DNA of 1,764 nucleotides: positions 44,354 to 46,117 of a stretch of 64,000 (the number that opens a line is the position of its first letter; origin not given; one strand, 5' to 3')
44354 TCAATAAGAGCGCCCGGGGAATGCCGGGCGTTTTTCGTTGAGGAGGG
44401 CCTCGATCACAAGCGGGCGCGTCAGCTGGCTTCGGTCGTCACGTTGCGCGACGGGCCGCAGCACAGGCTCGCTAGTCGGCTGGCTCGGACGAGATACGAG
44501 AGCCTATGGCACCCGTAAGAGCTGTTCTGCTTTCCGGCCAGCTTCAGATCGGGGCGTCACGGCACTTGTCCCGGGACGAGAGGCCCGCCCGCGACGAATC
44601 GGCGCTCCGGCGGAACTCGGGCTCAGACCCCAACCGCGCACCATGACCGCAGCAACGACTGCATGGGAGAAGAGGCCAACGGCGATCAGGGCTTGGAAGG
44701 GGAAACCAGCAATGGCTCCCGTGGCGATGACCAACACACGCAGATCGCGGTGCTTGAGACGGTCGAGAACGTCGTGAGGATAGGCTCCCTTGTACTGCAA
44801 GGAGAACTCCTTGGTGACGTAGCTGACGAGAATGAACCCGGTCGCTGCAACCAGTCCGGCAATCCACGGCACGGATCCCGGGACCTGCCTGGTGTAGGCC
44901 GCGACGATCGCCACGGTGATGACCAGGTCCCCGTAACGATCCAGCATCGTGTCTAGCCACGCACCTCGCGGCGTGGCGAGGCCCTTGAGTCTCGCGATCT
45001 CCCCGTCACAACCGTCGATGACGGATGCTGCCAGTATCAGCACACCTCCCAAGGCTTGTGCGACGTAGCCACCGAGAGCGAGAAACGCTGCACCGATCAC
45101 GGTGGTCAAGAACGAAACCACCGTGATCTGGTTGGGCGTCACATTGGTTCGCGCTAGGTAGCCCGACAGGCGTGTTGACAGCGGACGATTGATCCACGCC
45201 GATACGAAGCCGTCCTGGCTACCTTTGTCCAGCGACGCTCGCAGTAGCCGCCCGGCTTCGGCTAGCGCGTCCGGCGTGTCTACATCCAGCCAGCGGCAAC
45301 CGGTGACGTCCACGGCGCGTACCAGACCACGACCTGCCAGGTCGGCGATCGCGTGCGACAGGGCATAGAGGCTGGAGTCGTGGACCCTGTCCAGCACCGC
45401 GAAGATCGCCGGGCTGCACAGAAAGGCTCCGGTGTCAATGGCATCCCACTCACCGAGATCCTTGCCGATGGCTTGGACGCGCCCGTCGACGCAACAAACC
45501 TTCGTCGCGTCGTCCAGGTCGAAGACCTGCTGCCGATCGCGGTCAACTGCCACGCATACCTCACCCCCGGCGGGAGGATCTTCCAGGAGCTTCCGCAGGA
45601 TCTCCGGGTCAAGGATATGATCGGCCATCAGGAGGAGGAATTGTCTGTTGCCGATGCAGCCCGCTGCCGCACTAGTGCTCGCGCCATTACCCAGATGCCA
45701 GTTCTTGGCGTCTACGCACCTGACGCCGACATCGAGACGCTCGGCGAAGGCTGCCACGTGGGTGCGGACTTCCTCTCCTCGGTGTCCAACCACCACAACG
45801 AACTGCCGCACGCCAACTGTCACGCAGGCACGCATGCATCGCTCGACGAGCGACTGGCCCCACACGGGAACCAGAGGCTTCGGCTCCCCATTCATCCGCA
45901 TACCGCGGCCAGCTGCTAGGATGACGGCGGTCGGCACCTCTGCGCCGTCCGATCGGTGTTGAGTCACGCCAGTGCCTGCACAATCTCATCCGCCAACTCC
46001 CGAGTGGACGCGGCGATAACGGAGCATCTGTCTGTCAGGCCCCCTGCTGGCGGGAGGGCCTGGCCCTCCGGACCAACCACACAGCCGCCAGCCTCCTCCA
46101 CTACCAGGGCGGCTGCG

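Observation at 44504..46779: IMPase + fused cytidylyltransferase::CDP-alcohol transferase: a di-myo-inositol-phosphate-type or CDP-inositol lipid module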

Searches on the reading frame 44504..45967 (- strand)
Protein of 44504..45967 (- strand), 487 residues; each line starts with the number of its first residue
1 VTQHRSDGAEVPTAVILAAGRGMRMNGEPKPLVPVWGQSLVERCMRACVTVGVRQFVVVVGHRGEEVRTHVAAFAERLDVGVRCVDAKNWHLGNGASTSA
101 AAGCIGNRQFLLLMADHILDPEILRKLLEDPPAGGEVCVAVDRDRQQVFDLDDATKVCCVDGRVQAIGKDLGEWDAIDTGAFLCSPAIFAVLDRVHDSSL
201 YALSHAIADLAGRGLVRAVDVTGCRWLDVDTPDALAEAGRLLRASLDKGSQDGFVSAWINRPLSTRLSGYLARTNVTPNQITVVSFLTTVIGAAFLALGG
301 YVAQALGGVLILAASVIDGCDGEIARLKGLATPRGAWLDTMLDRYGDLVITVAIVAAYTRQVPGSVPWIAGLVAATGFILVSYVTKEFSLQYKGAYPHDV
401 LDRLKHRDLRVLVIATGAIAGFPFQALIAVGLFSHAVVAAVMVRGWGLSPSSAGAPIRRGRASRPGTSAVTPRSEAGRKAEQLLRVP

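Call 3: search_protein_families(library=pfam, proteins=[window:44504-45967:-], max_evalue=0.01)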
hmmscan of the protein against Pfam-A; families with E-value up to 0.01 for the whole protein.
window:44504-45967:- (487 aa): 4 families
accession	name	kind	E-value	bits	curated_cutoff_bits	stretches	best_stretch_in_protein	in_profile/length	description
PF12804.13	NTP_transf_3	-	2.4e-20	73.8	27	1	14-146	1-127/160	MobA-like NTP transferase domain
PF01066.26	CDP-OH_P_transf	-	8e-13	49.5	22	1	277-387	3-108/152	CDP-alcohol phosphatidyltransferase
PF00483.29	NTP_transferase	-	9.5e-07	29.1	21.2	1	14-147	2-144/245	Nucleotidyl transferase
PF01128.25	IspD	-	0.00016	21.9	27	1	14-65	3-55/221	2-C-methyl-D-erythritol 4-phosphate cytidylyltransferase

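Call 4: search_protein_families(library=ncbifam, proteins=[window:44504-45967:-], max_evalue=0.01)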
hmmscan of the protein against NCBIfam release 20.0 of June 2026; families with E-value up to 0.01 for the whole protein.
window:44504-45967:- (487 aa): 37 families (the best 25 are shown)
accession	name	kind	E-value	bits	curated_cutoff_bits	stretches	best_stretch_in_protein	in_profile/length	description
NF041135.1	IPPtranDIPPsyn_Thcocales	equivalog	1.6e-78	264.6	580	1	13-436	2-407/419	bifunctional L-myo-inositol-1-phosphate cytidylyltransferase/CDP-L-myo-inositol myo-inositolphosphotransferase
NF040950.1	archin_ph_syn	equivalog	1.2e-23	84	180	1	266-386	14-128/191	archaetidylinositol phosphate synthase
TIGR03992.1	Arch_glmU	subfamily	6.2e-22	78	292.1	1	13-242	2-227/393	bifunctional sugar-1-phosphate nucleotidylyltransferase/acetyltransferase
NF041313.1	UDPGP_AglF_Halo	equivalog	4.4e-16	59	400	1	14-242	3-234/234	UTP--glucose-1-phosphate uridylyltransferase AglF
NF045883.1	PIPSynth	equivalog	3.9e-12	46.3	170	1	267-443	14-185/197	phosphatidylinositol phosphate synthase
NF045665.1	NTPtran_DVU1551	equivalog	5.8e-12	45.3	315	1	13-91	2-73/359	DVU_1551 family NTP transferase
NF045782.1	NicBOxredNboR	equivalog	6.4e-12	45.6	260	1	12-130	9-123/206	nicotine blue oxidoreductase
NF052561.1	PIPSynBT1523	equivalog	9.4e-12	45.1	350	1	271-421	20-171/232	hypothetical protein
NF041173.1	Sug_nt_acttase_Thmprot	equivalog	1.8e-11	43.7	600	1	14-241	3-226/405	bifunctional sugar-1-phosphate nucleotidylyltransferase/acetyltransferase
TIGR03310.1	matur_MocA_YgfJ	equivalog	1.9e-11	44.3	186.45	1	14-129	2-113/188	molybdenum cofactor cytidylyltransferase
TIGR01173.1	glmU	equivalog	2.2e-11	43.3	366.85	1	14-140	3-125/452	bifunctional UDP-N-acetylglucosamine diphosphorylase/glucosamine-1-phosphate N-acetyltransferase GlmU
NF010932.0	PRK14352.1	equivalog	7.9e-11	41.3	611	1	13-128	8-123/488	bifunctional UDP-N-acetylglucosamine diphosphorylase/glucosamine-1-phosphate N-acetyltransferase GlmU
NF045761.1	NAMPUrTaseMurU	equivalog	3.8e-10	40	250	1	14-122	3-113/226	N-acetylmuramate alpha-1-phosphate uridylyltransferase MurU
NF010933.0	PRK14353.1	equivalog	4.3e-10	38.8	505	1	13-134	7-127/453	bifunctional UDP-N-acetylglucosamine diphosphorylase/glucosamine-1-phosphate N-acetyltransferase GlmU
NF010940.0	PRK14360.1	equivalog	4.8e-10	38.6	602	1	15-73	5-64/452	bifunctional UDP-N-acetylglucosamine diphosphorylase/glucosamine-1-phosphate N-acetyltransferase GlmU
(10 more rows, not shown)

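Call 5: find_homologous_proteins(query=window:44504-45967:-, max_evalue=0.00001)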
Query window:44504-45967:- (487 aa): 1085 proteins with E <= 0.00001 among 8000 candidates; the best 120 are listed.
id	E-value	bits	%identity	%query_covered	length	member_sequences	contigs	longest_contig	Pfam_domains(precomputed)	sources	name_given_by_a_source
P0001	0.0e+0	1077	100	100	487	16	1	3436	PF00483.30,PF01128.26,PF01066.27,PF12804.14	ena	-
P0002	1.6e-213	728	72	93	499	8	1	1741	PF00483.30,PF01128.26,PF01066.27,PF12804.14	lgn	-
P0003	3.5e-198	677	67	94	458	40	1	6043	PF00483.30,PF01066.27,PF12804.14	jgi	jgi:CDP-L-myo-inositol myo-inositolphosphotransferase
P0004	1.2e-197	676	65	94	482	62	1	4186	PF00483.30,PF01128.26,PF01066.27,PF12804.14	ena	-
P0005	4.0e-196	671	61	99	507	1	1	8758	PF00483.30,PF01128.26,PF01066.27,PF12804.14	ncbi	-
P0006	9.1e-194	663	67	92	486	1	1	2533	PF00483.30,PF01128.26,PF01066.27,PF12804.14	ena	-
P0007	1.0e-193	663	66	94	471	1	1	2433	PF00483.30,PF01128.26,PF01066.27,PF12804.14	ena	-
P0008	2.7e-192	658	66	94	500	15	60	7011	PF00483.30,PF01128.26,PF01066.27,PF12804.14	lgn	-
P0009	3.2e-192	658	66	92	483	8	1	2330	PF00483.30,PF01128.26,PF01066.27,PF12804.14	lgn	-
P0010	3.9e-192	657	63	100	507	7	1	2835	PF00483.30,PF01128.26,PF01066.27,PF12804.14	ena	-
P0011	5.9e-192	657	65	93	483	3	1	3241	PF00483.30,PF01128.26,PF01066.27,PF12804.14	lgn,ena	-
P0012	7.2e-192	657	67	90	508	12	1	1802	PF00483.30,PF01128.26,PF01066.27,PF12804.14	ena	-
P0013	3.2e-191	654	65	93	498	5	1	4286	PF00483.30,PF01128.26,PF01066.27,PF12804.14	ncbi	-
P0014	1.1e-190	653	63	98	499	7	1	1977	PF00483.30,PF01128.26,PF01066.27,PF12804.14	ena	-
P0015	1.4e-190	652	64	94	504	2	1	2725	PF00483.30,PF01128.26,PF01066.27,PF12804.14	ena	-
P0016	1.7e-189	649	65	94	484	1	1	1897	PF00483.30,PF01128.26,PF01066.27,PF12804.14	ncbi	-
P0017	1.9e-189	649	64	94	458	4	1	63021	PF00483.30,PF01128.26,PF01066.27,PF12804.14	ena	-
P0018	2.7e-189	648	66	92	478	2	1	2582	PF00483.30,PF01128.26,PF01066.27,PF12804.14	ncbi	-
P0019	1.0e-188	646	64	94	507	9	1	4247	PF00483.30,PF01128.26,PF01066.27,PF12804.14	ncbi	-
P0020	3.2e-188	644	64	93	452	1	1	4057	PF00483.30,PF01066.27,PF12804.14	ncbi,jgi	-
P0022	1.7e-187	642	65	92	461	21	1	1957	PF00483.30,PF01128.26,PF01066.27,PF12804.14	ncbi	-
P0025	5.9e-187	640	62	99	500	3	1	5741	PF00483.30,PF01128.26,PF01066.27,PF12804.14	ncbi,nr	ncbi:MAG: NTP transferase domain-containing protein [Gemmatimonadetes bacterium]|nr:NTP transferase 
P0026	2.9e-186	638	63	94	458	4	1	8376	PF00483.30,PF01128.26,PF01066.27,PF12804.14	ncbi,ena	-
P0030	9.7e-181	620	64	92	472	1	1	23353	PF00483.30,PF01128.26,PF01066.27,PF12804.14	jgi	-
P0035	7.8e-145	501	53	91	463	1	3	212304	PF00483.30,PF01128.26,PF01066.27,PF12804.14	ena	-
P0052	1.9e-140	487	51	90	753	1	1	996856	PF00483.30,PF00459.31,PF01066.27,PF12804.14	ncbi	-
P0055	1.8e-139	484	51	90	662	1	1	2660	PF00483.30,PF00459.31,PF01066.27,PF12804.14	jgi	-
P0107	5.3e-128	446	47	98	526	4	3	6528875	PF00483.30,PF01066.27,PF12804.14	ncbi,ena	-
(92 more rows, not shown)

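Call 6: search_solved_structures(query=window:44504-45967:-, max_evalue=0.001, show_alignments=2)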
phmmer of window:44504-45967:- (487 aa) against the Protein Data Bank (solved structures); distinct sequences matched with E-value up to 0.001: 26.
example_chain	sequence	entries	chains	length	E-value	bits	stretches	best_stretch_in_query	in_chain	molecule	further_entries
4mnd_A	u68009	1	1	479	3.6e-56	194.1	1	12-414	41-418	CTP L-myo-inositol-1-phosphate cytidylyltransferase/CDP-L-myo-inositol myo-inositolphospho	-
4o6m_A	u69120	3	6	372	3.8e-38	134.6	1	241-435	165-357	AF2299, a CDP-alcohol phosphotransferase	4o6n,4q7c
2xme_A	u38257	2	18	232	3.7e-26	95.1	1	12-241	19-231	CTP-INOSITOL-1-PHOSPHATE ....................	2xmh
4jd0_A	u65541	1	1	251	1e-13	54.1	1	5-236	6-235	Nucleotidyl transferase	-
4y7t_A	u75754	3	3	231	1.7e-09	40.2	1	14-146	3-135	Nucleotidyl transferase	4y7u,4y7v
8hhd_A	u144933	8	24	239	1.3e-06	30.7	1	13-242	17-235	Nucleotidyl transferase | N-acetylmuramate alpha-1-phosphate uridylyltransferase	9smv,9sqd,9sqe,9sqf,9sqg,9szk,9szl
2v0h_A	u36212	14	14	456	1.5e-06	30.5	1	13-149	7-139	BIFUNCTIONAL PROTEIN GLMU | GLUCOSAMINE-1-PHOSPHATE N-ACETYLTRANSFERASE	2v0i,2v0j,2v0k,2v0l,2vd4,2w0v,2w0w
4fce_A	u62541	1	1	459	5.3e-06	28.6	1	13-144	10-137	Bifunctional protein GlmU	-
3fww_A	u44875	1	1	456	5.8e-06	28.5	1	13-144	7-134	Bifunctional protein glmU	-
5d92_D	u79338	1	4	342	1.7e-05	27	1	233-438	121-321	AF2299 protein,Phosphatidylinositol synthase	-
9dqf_A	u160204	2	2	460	1.8e-05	26.9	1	4-72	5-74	Bifunctional protein GlmU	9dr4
5d91_A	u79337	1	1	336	4.3e-05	25.7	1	233-439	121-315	AF2299 protein,Phosphatidylinositol synthase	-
6h53_A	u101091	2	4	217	9.1e-05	24.6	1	262-441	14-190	CDP-diacylglycerol--inositol 3-phosphatidyltransferase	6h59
6h5a_A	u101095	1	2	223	9.2e-05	24.6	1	262-441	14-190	CDP-diacylglycerol--inositol 3-phosphatidyltransferase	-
9o90_A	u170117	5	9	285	0.00022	23.3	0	12-131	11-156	UTP--glucose-1-phosphate uridylyltransferase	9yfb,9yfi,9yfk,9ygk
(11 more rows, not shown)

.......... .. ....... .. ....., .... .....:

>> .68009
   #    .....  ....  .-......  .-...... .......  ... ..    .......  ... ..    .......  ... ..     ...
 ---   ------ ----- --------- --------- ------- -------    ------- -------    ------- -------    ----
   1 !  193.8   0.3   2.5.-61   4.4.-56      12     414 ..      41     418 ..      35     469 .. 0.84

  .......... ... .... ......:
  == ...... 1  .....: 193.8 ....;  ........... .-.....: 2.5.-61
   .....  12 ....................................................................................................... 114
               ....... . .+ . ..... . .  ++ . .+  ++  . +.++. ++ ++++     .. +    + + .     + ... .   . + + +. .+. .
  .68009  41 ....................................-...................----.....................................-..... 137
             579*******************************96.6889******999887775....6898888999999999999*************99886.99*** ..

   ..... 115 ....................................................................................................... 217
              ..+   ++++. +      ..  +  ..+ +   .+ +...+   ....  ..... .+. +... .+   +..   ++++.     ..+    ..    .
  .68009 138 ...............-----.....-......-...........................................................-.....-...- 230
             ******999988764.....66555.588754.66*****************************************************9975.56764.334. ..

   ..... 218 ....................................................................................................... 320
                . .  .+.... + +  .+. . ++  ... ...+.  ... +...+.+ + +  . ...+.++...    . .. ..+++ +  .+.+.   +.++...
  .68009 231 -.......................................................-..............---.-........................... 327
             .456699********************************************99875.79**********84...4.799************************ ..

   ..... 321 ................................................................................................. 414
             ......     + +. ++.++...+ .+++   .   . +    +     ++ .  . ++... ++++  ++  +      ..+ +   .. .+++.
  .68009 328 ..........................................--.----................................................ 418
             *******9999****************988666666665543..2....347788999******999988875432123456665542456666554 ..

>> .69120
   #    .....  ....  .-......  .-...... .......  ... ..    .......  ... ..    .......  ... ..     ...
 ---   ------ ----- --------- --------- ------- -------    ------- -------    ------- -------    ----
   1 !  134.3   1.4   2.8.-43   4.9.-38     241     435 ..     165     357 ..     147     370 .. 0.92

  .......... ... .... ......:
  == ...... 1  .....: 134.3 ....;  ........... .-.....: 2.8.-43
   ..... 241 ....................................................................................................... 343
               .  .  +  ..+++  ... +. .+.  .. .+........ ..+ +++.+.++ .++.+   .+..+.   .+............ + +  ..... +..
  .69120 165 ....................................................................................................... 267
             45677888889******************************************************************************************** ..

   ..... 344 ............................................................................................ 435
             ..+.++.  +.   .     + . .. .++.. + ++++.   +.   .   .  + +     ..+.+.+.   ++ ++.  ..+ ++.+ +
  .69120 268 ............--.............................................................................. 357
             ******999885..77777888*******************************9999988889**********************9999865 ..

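Call 9: find_related_loci(query=A1, collection=genome_contigs, flank=10000)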
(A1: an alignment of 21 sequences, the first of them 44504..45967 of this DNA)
Query A1 (487 aa) in genome_contigs; peptide patterns used: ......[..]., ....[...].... (x = any residue, [..] = any of these).
600 stretches matched a pattern (row limit reached: there are more); 564 encode a relative of the query (tblastn E <= 1e-3); the best 80 are kept; 80 distinct loci.
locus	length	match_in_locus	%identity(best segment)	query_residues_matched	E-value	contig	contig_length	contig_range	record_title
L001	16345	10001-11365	51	2-451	6e-147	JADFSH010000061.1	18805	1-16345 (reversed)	MAG: Planctomycetota bacterium isolate B90T1L10 B90T1L10_NODE4132, whole genome shotgun sequence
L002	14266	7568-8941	52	2-455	2e-145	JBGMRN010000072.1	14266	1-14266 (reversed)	MAG: Thermoanaerobaculales bacterium isolate N04_metabat2_bin.17 NODE_1741_length_14266_cov_8.337063, whole genome shotg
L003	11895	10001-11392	48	12-474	5e-141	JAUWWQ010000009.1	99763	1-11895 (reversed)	MAG: Planctomycetota bacterium isolate CSMAG_2662 CSMAG_2662_k127_1060332_length_99763_cov_21.9982, whole genome shotgun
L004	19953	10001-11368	50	5-449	3e-138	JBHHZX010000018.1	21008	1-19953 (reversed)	MAG: Phycisphaerae bacterium isolate K_3_bin.53 NODE_676_length_21008_cov_6.135828, whole genome shotgun sequence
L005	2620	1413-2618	54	12-409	3e-145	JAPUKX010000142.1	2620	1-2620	MAG: Planctomycetota bacterium isolate KW1-S15_31 KW1-S15_31_cg142, whole genome shotgun sequence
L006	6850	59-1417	51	6-454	2e-137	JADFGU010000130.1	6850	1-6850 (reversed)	MAG: Planctomycetota bacterium isolate B31T1B8 B31T1B8_NODE24058, whole genome shotgun sequence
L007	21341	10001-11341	51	11-453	7e-130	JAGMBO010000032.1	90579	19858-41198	MAG: Candidatus Eisenbacteria bacterium isolate RS_16_23 ZL425.bin.23.fa_32, whole genome shotgun sequence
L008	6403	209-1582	47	10-460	7e-129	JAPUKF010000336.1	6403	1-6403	MAG: Acidobacteria bacterium isolate KW1-S15_183 KW1-S15_183_cg336, whole genome shotgun sequence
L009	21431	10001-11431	45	11-483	1e-126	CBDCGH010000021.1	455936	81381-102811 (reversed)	MAG: Vicinamibacterales bacterium isolate 75c22ac9-0115-4f96-a872-047b451c91ea genome assembly, contig: contig_21, whole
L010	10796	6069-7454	47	12-464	4e-125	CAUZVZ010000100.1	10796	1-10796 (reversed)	MAG: Gemmatimonadales bacterium UBA6960 isolate CB11b_AW.113 genome assembly, contig: Ga0310124_10003346, whole genome s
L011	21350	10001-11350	47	12-453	6e-125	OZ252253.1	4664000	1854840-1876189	MAG: Longimicrobiales bacterium isolate 06048559-b685-4564-8c5e-4a77601f0fd8 genome assembly, chromosome: 1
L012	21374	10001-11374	46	4-451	8e-124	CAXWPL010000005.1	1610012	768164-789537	MAG: Acidobacteriota bacterium isolate 1a3188b0-6571-41ab-aff4-e666564cd978 genome assembly, contig: contig_5, whole gen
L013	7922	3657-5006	50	1-446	6e-123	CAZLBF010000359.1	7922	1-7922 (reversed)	MAG TPA_asm: uncultured Myxococcales bacterium isolate binchicken_co231_155 genome assembly, contig: k141_3387950, whole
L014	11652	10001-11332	49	6-446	4e-122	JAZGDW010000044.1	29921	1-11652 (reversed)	MAG: Candidatus Krumholzibacteriia bacterium isolate SCS3bin.53 SCS3bin.53_44, whole genome shotgun sequence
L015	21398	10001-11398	46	12-473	1e-121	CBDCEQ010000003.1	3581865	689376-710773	MAG: Longimicrobiales bacterium isolate c946df80-90b6-4201-ac6a-482c46f0e25c genome assembly, contig: contig_3, whole ge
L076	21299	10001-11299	38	14-445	6e-83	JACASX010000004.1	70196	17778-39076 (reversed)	Marine Group I thaumarchaeote strain F20 AC-665-F20_C104, whole genome shotgun sequence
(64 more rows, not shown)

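Call 10: find_encoding_contigs(protein=window:44504-45967:-, flank=10000, max_places=6)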
Protein window:44504-45967:- (487 aa): 1 contig read that carries it; 1 place shown.
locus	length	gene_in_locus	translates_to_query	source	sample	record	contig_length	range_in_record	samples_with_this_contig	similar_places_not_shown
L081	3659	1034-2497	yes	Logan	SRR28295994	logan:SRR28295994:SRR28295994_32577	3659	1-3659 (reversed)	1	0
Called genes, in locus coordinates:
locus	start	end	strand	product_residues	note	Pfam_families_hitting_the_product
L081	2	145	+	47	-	?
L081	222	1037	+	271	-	PF00459:Inositol_P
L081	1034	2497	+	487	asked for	PF00483:NTP_transferase (weak), PF12804:NTP_transf_3, PF01066:CDP-OH_P_transf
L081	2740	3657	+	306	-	?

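Call 11: find_encoding_contigs(protein=P0017, flank=10000, max_places=3)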
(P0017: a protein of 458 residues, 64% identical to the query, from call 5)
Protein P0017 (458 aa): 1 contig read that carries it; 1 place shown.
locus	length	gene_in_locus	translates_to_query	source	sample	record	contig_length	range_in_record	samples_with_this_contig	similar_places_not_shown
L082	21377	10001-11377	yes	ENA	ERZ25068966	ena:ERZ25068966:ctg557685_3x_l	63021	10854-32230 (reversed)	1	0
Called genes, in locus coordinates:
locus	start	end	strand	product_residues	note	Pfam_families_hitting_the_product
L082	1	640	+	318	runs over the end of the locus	PF18920:DUF5671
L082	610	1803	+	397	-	PF00589:Phage_integrase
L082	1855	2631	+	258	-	PF08878:HamA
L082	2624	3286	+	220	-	-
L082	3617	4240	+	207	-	PF07498:Rho_N (weak)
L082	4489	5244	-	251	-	-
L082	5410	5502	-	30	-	-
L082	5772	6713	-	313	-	PF13481:AAA_25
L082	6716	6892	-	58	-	PF12728:HTH_17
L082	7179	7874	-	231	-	PF22022:Phage_int_M (weak), PF00589:Phage_integrase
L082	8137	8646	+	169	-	PF21088:MS_channel_1st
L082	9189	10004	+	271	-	PF00459:Inositol_P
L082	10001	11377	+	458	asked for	PF00483:NTP_transferase, PF01128:IspD (weak), PF12804:NTP_transf_3, PF01066:CDP-OH_P_transf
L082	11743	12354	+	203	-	PF00574:CLP_protease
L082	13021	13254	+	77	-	PF01037:AsnC_trans_reg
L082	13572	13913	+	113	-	PF00581:Rhodanese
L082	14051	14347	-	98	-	-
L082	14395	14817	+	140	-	PF07366:SnoaL, PF14534:DUF4440 (weak), PF12680:SnoaL_2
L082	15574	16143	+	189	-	-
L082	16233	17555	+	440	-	PF00211:Guanylate_cyc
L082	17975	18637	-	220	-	PF03070:TENA_THI-4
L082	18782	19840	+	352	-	PF01321:Creatinase_N, PF00557:Peptidase_M24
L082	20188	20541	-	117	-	-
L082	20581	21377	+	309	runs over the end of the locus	PF00941:FAD_binding_5, PF03450:CO_deh_flav_C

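Call 12: find_encoding_contigs(protein=P0052, flank=10000, max_places=2)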
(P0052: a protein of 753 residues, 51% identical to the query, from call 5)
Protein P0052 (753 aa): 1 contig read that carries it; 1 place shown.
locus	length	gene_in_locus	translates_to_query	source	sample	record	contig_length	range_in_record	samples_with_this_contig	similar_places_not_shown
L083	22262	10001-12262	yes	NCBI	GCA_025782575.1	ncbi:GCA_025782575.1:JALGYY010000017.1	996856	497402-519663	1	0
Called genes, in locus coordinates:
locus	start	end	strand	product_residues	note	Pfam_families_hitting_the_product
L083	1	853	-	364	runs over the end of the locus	PF00154:RecA_N, PF08423:Rad51, PF27531:MT3502_N (weak), PF21096:RecA_C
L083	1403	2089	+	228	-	-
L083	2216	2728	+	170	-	-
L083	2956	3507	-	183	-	PF02834:LigT_PEase, PF13563:2_5_RNA_ligase2, PF02834:LigT_PEase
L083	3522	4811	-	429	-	PF00994:MoCF_biosynth, PF18146:CinA_KH (weak), PF02464:CinA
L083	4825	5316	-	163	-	PF04608:PgpA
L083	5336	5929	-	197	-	PF01066:CDP-OH_P_transf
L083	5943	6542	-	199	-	PF21176:RecR_HhH, PF02132:RecR_ZnF (weak), PF01751:Toprim, PF13662:Toprim_4, PF21175:RecR_C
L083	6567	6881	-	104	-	PF02575:YbaB_DNA_bd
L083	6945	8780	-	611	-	PF05496:RuvB_N (weak), PF13177:DNA_pol3_delta2, PF13604:AAA_30 (faint), PF00004:AAA, PF07728:AAA_5 (weak), PF13401:AAA_22 (weak), PF22608:DNAX_ATPase_lid, PF12169:DNA_pol3_gamma3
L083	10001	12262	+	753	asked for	PF00459:Inositol_P, PF00483:NTP_transferase, PF12804:NTP_transf_3, PF01066:CDP-OH_P_transf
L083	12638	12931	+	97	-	-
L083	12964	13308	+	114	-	-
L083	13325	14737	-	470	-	PF00672:HAMP, PF00512:HisKA, PF02518:HATPase_c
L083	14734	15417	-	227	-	PF00072:Response_reg, PF00486:Trans_reg_C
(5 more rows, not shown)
